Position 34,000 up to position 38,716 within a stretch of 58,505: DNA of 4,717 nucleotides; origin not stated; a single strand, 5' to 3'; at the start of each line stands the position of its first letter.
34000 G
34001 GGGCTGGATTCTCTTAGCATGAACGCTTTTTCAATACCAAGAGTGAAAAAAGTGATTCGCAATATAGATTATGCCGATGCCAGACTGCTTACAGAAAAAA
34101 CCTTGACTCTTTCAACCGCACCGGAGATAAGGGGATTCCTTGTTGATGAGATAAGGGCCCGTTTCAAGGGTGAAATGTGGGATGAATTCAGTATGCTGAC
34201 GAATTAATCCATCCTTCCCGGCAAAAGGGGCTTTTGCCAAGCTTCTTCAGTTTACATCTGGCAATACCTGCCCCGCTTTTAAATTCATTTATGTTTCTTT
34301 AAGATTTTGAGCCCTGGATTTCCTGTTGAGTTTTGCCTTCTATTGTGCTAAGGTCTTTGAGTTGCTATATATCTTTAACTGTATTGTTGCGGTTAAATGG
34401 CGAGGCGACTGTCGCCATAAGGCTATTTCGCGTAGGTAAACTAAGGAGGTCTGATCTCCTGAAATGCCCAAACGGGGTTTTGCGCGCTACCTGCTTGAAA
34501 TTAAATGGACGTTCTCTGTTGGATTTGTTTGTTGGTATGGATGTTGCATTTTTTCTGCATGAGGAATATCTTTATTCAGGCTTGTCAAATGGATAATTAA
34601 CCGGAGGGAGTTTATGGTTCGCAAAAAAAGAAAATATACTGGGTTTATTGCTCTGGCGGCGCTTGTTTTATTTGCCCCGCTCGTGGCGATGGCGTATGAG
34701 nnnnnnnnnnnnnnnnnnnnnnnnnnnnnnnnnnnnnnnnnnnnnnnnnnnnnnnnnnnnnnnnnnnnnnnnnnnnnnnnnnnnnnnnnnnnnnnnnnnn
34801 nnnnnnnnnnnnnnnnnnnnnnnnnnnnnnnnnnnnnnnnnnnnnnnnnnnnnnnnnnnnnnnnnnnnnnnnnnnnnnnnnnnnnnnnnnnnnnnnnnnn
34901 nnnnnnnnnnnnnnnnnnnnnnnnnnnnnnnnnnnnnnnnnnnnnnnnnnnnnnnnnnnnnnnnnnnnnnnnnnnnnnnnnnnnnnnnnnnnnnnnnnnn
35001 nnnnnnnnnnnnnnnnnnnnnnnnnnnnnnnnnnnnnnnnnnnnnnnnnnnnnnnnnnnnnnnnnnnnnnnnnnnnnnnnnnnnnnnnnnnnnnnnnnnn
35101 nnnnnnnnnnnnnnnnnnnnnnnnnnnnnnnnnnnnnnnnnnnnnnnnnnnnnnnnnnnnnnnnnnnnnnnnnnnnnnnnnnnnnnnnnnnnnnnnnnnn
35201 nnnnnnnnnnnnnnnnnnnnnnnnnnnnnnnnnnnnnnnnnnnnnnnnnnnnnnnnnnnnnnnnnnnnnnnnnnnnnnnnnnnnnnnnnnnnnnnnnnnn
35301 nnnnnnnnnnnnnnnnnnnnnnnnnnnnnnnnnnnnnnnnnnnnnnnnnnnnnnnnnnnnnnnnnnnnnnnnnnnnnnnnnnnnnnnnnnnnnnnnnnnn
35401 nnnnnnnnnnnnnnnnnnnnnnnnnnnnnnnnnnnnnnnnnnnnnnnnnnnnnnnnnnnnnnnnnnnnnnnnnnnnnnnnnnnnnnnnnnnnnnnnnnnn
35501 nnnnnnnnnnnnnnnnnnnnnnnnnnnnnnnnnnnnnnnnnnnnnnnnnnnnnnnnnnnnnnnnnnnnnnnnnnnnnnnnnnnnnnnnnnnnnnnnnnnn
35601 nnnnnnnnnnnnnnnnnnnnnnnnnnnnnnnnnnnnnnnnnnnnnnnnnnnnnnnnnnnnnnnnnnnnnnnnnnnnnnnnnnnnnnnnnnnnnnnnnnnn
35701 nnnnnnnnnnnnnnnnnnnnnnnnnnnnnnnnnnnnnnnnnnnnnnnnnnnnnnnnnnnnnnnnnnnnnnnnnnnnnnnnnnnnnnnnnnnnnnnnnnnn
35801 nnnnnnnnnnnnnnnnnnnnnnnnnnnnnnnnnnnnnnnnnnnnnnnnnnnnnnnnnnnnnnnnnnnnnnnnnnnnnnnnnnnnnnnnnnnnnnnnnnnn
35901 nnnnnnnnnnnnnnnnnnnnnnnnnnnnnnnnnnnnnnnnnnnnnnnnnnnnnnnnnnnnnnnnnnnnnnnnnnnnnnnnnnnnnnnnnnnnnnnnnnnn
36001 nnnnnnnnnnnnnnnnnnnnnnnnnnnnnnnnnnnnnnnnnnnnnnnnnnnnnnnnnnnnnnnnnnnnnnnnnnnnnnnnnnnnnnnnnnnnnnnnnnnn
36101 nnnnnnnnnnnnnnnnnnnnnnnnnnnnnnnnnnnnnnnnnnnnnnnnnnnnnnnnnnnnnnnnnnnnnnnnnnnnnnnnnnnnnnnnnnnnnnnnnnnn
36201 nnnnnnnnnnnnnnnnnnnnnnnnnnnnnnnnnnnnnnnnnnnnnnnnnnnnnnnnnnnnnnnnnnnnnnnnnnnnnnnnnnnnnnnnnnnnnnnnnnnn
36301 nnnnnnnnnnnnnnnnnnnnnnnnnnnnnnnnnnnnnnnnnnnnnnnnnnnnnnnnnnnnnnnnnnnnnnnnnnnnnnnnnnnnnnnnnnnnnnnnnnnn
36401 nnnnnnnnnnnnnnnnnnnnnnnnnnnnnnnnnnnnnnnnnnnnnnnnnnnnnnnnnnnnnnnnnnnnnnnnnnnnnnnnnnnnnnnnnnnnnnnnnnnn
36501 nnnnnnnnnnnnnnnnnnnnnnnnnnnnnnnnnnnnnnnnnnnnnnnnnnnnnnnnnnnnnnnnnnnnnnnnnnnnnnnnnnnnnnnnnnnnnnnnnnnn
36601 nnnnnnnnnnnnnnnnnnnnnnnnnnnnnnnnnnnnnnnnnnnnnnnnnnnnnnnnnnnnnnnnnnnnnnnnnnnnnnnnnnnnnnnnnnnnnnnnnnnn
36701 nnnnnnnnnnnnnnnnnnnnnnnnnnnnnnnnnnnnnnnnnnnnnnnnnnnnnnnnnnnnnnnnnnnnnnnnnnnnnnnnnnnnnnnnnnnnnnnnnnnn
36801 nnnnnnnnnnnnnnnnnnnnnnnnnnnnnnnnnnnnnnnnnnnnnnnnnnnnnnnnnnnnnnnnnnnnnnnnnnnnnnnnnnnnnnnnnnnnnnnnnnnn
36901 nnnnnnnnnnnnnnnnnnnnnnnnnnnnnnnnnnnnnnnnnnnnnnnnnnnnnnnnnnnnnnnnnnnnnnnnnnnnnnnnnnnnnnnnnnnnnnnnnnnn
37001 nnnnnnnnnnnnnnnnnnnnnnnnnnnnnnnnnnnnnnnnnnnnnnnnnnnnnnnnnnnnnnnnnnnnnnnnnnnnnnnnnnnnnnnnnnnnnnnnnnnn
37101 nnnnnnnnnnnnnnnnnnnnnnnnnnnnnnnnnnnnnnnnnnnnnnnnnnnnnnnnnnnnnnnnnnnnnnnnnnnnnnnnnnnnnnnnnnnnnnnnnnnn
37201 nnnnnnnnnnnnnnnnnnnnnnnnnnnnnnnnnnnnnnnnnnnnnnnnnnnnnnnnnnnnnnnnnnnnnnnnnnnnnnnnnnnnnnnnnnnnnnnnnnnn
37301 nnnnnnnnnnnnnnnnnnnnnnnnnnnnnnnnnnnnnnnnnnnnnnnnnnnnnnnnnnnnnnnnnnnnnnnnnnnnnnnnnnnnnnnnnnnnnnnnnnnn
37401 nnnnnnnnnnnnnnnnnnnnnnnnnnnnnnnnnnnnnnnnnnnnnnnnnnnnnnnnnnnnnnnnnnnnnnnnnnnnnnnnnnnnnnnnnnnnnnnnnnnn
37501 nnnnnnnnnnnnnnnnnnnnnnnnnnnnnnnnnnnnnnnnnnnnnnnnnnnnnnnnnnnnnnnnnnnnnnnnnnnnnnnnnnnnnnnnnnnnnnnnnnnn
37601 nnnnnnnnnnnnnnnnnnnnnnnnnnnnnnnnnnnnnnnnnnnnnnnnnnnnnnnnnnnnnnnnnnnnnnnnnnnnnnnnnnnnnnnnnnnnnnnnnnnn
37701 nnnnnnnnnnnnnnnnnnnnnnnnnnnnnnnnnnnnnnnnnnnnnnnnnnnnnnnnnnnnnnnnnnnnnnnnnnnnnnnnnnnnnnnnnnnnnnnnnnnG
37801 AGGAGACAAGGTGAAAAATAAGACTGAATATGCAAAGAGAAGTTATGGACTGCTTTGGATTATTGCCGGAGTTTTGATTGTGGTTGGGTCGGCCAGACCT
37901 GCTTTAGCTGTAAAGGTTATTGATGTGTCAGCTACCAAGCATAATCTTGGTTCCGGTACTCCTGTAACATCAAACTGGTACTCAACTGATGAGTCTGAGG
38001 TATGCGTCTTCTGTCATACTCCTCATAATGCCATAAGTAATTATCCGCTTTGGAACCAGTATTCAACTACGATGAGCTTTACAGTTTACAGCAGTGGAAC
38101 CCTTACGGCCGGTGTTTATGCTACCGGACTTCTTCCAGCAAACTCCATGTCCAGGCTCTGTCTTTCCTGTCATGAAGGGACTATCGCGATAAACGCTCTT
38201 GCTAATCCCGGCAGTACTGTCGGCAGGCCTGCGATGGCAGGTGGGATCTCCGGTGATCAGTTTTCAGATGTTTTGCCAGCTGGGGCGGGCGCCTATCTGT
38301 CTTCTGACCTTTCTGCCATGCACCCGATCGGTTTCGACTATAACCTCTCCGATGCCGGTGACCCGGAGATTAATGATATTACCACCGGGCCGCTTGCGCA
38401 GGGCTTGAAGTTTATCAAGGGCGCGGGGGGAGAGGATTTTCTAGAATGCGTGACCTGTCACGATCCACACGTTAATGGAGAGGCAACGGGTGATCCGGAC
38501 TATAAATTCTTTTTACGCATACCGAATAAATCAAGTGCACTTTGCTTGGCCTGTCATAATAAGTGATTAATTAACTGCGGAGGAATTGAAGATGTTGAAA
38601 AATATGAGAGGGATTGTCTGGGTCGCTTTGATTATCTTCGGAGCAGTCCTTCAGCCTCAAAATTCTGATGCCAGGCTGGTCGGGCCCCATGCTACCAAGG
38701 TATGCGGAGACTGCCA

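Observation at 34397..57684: Candidate electron-conduit supercluster: scaffold protein + three secreted multihaem cytochromes (up to about 79 haem motifs) + its own duplicated maturation machinery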

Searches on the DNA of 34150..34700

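Call 43: search_rna_families(source=window, start=34150, end=34700, threshold=evalue, max_evalue=1)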
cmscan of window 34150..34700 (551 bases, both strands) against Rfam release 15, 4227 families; matches with E-value up to 1: 1.
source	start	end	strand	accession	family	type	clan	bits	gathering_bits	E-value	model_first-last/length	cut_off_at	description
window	34369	34404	+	RF01324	CRISPR-DR11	Gene; CRISPR;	-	25.5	45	0.014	1-36/36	no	CRISPR RNA direct repeat element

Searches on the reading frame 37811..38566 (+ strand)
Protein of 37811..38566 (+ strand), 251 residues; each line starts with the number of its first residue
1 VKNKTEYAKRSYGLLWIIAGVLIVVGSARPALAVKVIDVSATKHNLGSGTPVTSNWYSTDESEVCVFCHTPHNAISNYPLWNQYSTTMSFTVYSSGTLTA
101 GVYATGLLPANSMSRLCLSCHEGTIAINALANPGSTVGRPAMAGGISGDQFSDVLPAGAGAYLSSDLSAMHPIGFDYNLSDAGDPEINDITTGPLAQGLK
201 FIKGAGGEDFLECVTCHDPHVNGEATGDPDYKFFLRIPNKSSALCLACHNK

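Call 5: search_protein_families(library=pfam, proteins=[window:37811-38566:+], max_evalue=0.01)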
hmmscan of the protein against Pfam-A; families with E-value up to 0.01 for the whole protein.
window:37811-38566:+ (251 aa): 4 families
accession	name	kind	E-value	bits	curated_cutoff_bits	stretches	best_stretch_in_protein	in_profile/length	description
PF09699.15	Paired_CXXCH_1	-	1.5e-08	34.6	20.6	0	212-251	8-38/41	Doubled CXXCH motif (Paired_CXXCH_1)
PF14522.11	Cytochrome_C7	-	3.4e-05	24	24.8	0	210-251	13-50/67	Cytochrome c7 and related cytochrome c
PF02085.21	Cytochrom_CIII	-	0.0033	18.2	22.9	0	206-251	42-84/101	Class III cytochrome C family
PF14537.11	Cytochrom_c3_2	-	0.0036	18.2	25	0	211-249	58-78/79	Cytochrome c3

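Call 33: search_solved_structures(query=window:37811-38566:+, max_evalue=10, show_alignments=3)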
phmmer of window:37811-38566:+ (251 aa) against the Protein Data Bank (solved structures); distinct sequences matched with E-value up to 10: 7.
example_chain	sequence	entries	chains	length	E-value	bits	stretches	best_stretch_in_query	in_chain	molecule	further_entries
7tfs_A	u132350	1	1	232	4.2e-27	98.4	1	34-251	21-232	Cytochrome c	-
9yuq_N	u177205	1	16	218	5.2e-26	94.8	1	18-251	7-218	Putative multiheme cytochrome c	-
8e73_5M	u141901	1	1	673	0.21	14.2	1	49-126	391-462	Nad5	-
3i4j_A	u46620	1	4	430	0.45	13.1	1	114-204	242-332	Aminotransferase, class III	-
7a23_a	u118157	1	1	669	0.46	13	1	49-126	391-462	Nad5m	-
7ar7_L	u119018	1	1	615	1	11.9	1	49-126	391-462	NADH-ubiquinone oxidoreductase chain 5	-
7aqq_L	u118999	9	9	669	1.2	11.7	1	49-126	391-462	NADH-ubiquinone oxidoreductase chain 5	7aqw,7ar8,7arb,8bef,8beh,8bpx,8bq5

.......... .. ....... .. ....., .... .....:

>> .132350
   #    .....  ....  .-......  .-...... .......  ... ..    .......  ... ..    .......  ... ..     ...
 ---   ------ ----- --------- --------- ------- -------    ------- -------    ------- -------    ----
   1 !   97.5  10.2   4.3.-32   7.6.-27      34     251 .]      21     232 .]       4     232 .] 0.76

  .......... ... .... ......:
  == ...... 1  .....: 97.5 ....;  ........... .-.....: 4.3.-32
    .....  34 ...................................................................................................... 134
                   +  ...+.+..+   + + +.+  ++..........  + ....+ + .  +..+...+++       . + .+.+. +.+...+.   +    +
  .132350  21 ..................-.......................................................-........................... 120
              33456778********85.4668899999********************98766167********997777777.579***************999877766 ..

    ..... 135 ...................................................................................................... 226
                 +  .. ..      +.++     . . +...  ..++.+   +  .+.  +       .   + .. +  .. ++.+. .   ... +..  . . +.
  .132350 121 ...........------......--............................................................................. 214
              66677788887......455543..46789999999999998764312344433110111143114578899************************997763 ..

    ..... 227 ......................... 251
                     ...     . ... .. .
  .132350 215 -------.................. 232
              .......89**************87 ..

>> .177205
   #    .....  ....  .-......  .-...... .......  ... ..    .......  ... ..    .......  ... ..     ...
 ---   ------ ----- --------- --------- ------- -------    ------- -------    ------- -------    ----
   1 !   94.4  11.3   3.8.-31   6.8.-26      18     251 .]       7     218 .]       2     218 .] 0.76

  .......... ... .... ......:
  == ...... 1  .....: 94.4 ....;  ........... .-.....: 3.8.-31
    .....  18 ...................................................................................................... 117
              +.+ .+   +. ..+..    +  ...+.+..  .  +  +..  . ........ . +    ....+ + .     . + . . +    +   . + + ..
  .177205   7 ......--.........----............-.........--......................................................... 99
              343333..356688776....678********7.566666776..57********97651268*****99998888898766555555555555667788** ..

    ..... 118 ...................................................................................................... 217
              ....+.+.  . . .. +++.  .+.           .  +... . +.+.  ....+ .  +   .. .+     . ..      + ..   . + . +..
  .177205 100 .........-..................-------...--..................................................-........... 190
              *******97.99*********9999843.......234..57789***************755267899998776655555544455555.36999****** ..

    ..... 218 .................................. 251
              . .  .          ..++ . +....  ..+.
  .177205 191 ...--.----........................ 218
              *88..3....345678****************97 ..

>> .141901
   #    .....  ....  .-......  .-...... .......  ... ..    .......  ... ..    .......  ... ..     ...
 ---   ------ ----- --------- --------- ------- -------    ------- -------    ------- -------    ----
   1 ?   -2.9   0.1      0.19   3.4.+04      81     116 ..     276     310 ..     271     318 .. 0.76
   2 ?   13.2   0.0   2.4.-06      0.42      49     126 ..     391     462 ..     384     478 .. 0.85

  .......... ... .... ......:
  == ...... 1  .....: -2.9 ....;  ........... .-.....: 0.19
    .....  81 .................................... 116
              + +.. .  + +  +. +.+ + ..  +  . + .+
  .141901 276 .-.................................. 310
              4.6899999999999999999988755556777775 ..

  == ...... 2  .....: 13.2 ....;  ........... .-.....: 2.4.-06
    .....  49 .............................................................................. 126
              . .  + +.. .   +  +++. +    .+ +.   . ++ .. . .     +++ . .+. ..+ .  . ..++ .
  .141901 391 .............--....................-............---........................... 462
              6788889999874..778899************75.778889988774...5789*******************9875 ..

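Call 56: search_protein_families(library=ncbifam, proteins=[window:37811-38566:+], max_evalue=0.01)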
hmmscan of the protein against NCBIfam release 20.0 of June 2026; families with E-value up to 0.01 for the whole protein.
window:37811-38566:+ (251 aa): 5 families
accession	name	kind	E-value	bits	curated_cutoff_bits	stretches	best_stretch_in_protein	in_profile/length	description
TIGR03153.1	cytochr_NrfH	equivalog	1e-06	28.9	134.2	1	54-125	42-113/138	cytochrome c nitrite reductase small subunit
TIGR01905.1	paired_CXXCH_1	subfamily_domain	1.2e-06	28.3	25.2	0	111-122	26-37/41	doubled CXXCH domain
TIGR03508.1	decahem_SO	subfamily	1.7e-05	24.4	192.2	0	61-122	188-249/258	DmsE family decaheme c-type cytochrome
NF041028.1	decahem_GSU2203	exception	0.00021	20.6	325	0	209-250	173-208/317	GSU2203 family decaheme c-type cytochrome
TIGR03507.1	decahem_SO1788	subfamily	0.001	17.6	209.3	0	212-250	245-303/672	OmcA/MtrC family decaheme c-type cytochrome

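Call 60: find_related_loci(query=A4, collection=metagenome_contigs, flank=10000)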
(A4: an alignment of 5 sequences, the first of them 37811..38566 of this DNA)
Query A4 (251 aa) in metagenome_contigs; peptide patterns used: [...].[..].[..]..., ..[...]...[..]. (x = any residue, [..] = any of these).
600 stretches matched a pattern (row limit reached: there are more); 440 encode a relative of the query (tblastn E <= 1e-3); the best 80 are kept; 80 distinct loci.
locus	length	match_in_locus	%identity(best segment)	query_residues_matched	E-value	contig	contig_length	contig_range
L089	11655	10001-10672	43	29-251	2e-45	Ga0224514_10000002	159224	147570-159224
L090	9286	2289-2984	41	1-251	4e-41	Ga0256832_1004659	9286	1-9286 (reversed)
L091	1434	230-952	40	31-251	4e-41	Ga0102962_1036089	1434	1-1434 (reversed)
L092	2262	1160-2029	36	1-251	5e-40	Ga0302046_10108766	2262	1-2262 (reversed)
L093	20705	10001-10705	35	5-251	3e-38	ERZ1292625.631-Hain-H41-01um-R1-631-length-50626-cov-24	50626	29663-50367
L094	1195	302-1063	38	14-251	4e-39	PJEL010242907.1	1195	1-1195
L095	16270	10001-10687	40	6-251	7e-38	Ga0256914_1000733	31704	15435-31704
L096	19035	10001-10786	36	10-251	3e-37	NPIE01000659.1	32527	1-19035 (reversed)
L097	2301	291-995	35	23-251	3e-37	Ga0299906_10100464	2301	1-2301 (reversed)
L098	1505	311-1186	34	2-251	9e-37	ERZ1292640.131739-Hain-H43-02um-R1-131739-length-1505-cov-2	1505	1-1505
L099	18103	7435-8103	37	9-251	4e-36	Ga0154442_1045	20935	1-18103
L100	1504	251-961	35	39-251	1e-36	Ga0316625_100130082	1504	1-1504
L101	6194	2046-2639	42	42-251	1e-35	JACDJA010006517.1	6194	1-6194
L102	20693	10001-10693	37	39-251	1e-35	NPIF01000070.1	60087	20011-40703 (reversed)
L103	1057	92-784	36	9-251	2e-36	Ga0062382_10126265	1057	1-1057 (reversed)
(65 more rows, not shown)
